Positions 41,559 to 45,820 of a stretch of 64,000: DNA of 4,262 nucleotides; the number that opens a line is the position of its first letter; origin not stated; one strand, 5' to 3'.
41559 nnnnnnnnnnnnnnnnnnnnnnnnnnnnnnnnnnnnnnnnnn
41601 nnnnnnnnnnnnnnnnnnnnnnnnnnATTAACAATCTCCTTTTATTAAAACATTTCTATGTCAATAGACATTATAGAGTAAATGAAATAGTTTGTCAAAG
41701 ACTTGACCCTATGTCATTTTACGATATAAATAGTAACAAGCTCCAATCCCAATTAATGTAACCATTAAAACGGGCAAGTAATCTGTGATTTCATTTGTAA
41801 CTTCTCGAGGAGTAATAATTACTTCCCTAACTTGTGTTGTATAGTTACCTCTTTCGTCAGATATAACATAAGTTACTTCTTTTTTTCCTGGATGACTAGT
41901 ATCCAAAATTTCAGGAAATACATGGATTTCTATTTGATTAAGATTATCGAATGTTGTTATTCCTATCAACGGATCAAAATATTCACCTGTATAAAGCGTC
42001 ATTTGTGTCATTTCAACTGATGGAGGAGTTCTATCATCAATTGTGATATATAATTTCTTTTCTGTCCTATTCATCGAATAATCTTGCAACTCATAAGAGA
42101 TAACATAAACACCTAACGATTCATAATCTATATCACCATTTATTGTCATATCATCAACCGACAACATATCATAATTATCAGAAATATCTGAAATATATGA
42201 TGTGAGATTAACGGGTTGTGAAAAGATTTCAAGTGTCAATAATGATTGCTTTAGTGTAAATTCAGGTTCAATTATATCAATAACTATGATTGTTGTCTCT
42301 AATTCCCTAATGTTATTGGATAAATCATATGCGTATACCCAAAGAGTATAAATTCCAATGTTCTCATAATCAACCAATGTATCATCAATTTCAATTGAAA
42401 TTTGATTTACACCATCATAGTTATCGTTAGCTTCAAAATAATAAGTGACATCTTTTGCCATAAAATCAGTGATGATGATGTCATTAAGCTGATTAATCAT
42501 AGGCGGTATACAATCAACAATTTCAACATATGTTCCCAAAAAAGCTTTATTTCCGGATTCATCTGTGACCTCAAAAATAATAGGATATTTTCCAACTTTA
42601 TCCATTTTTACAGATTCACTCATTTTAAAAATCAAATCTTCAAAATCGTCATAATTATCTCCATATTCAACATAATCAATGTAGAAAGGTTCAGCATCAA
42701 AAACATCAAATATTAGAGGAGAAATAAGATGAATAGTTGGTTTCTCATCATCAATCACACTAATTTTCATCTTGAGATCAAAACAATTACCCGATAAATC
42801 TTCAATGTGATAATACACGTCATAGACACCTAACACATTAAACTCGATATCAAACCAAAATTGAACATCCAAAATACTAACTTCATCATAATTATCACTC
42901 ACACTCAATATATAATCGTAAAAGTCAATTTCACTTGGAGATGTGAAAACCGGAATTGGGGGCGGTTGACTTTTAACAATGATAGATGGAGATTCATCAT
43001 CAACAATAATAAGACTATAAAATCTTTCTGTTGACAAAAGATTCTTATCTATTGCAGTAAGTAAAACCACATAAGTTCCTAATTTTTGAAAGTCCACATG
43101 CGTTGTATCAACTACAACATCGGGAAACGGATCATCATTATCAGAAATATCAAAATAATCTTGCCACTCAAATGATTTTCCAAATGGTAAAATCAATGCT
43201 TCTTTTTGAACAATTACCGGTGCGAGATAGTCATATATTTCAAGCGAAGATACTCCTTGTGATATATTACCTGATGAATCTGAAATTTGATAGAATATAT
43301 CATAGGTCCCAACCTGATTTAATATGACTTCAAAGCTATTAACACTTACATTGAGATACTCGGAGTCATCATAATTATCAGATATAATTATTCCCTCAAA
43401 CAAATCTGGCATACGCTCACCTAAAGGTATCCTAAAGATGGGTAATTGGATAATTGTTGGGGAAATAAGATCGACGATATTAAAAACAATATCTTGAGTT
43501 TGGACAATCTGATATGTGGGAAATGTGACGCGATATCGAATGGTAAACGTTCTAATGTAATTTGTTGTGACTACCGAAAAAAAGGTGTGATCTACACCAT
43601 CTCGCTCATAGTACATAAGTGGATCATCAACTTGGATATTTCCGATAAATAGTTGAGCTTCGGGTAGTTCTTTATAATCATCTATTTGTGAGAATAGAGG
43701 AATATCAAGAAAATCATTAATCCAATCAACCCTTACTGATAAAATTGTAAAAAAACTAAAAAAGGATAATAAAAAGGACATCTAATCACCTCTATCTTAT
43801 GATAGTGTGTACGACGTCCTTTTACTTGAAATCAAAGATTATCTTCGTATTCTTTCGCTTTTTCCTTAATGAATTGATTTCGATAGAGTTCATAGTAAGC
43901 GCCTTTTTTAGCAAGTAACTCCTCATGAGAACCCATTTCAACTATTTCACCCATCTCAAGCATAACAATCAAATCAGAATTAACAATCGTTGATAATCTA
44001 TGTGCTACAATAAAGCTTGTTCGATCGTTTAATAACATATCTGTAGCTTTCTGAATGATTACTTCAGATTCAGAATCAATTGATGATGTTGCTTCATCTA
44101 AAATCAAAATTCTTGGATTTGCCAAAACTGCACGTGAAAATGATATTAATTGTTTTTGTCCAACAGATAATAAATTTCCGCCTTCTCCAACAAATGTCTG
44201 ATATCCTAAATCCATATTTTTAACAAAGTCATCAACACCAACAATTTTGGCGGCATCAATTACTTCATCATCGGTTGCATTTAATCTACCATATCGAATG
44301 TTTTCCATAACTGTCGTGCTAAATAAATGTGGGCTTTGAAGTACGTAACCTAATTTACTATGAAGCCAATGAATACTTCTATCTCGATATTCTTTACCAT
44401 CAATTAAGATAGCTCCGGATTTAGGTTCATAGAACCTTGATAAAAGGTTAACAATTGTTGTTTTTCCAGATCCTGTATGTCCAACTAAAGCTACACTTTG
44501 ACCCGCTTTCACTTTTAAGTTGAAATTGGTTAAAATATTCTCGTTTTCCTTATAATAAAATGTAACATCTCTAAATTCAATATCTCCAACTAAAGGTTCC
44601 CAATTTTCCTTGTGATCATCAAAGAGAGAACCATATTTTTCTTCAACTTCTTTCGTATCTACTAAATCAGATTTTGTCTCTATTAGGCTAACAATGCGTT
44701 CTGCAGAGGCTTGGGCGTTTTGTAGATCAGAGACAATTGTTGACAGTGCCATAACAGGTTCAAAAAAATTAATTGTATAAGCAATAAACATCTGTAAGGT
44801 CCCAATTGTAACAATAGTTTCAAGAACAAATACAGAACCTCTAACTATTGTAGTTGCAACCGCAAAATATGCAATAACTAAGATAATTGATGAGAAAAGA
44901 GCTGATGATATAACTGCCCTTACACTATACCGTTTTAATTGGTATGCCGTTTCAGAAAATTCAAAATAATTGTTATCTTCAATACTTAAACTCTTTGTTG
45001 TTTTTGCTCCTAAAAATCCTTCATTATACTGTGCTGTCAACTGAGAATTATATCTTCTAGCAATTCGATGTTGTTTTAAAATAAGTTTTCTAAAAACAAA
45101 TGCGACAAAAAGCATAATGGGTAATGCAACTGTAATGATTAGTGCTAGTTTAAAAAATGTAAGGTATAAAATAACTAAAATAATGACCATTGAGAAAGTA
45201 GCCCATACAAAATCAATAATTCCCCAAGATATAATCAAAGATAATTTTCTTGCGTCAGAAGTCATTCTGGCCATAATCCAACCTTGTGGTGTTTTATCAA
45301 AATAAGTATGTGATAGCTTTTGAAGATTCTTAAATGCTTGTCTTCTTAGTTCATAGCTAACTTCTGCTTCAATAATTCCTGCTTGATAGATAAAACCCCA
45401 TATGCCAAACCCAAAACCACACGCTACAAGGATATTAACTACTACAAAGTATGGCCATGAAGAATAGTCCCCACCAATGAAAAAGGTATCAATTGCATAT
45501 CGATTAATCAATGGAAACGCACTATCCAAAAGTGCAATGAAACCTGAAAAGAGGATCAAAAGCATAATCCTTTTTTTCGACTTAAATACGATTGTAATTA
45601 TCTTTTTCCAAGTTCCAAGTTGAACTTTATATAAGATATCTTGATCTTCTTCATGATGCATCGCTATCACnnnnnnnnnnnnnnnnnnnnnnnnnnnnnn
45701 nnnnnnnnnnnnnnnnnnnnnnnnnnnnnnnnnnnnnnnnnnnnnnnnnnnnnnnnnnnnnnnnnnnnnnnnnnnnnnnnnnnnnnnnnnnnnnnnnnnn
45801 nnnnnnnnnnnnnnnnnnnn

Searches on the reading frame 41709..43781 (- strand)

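Call 66: search_protein_families(library=pfam, proteins=[window:41709-43781:-], max_evalue=0.00001)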
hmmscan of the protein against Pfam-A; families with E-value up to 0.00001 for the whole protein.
window:41709-43781:- (690 aa): 2 families
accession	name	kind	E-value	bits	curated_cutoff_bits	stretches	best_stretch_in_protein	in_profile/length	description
PF16403.11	Bact_surface_Ig-like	-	4.6e-26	91.1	27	0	593-656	8-71/71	Bacterial surface protein, Ig-like domain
PF18981.6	InlK_D3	-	4.3e-07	30.4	25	0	227-247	42-62/75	Internalin K domain (D3/D4)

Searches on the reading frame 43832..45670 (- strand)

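Call 66: search_protein_families(library=pfam, proteins=[window:43832-45670:-], max_evalue=0.00001)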
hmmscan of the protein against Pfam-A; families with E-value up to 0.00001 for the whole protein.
window:43832-45670:- (612 aa): 2 families
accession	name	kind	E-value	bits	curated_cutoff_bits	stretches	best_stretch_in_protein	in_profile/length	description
PF00005.33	ABC_tran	-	3e-31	109.3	25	1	380-529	1-137/137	ABC transporter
PF00664.28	ABC_membrane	-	7.5e-30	105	28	1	36-306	2-274/274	ABC transporter transmembrane region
